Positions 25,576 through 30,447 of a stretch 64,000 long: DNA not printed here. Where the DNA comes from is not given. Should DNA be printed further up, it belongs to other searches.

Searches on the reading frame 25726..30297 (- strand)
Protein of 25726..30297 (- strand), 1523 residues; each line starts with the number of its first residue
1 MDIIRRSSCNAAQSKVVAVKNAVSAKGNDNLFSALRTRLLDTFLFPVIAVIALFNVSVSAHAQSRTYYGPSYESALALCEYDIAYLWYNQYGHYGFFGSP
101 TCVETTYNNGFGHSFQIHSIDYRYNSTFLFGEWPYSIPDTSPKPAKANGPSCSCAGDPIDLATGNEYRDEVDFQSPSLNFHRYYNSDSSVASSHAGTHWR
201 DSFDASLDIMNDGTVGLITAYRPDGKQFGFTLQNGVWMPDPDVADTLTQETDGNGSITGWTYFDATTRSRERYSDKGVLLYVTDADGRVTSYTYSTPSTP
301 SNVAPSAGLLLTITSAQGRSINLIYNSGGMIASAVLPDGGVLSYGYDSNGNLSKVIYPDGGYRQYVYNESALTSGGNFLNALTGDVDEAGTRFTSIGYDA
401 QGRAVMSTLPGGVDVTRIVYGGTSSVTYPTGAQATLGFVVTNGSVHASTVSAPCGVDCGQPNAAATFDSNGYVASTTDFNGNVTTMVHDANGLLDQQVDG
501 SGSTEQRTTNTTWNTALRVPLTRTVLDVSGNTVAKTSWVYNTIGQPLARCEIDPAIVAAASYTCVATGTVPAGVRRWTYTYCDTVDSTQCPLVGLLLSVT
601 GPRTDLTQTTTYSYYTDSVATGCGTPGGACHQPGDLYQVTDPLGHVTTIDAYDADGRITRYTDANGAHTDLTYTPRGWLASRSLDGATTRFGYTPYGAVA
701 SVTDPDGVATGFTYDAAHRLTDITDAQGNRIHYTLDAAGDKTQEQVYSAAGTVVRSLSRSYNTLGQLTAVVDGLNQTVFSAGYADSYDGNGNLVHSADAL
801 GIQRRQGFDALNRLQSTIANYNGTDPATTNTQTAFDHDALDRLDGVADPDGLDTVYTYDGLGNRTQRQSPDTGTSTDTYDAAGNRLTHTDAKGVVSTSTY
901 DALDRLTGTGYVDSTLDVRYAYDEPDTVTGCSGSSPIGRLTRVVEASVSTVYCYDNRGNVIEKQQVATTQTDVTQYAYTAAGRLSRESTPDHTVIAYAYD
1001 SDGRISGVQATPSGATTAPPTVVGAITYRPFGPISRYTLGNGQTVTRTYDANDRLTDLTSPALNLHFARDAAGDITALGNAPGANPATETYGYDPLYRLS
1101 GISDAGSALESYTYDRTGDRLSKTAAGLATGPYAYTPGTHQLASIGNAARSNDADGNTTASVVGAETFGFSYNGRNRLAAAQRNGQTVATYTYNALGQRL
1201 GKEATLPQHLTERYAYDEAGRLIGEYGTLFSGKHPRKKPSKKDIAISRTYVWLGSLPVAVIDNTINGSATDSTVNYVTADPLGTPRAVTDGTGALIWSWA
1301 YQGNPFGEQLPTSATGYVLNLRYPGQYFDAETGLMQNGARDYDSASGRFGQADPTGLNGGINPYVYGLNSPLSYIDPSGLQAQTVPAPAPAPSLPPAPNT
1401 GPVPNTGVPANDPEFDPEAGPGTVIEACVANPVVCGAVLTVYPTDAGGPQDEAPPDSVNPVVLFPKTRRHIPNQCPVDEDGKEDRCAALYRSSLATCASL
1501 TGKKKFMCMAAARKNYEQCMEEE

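Call 60: search_protein_families(library=pfam, proteins=[window:25726-30297:-], max_evalue=0.001)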
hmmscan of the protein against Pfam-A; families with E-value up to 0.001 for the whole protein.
window:25726-30297:- (1523 aa): 4 families
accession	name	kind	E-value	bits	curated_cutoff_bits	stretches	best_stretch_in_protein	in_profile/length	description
PF05593.20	RHS_repeat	-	1.5e-56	188.2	22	7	714-743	1-30/38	RHS Repeat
PF20148.4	DUF6531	-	1.2e-12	48.4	24.1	1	156-227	1-71/74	Domain of unknown function (DUF6531)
PF15283.12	DUF4595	-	1.2e-05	25.8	34.2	0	309-424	41-130/202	Domain of unknown function (DUF4595) with porin-like fold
PF03527.20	RHS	-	0.00059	20.1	27.9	0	1280-1298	7-25/38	RHS protein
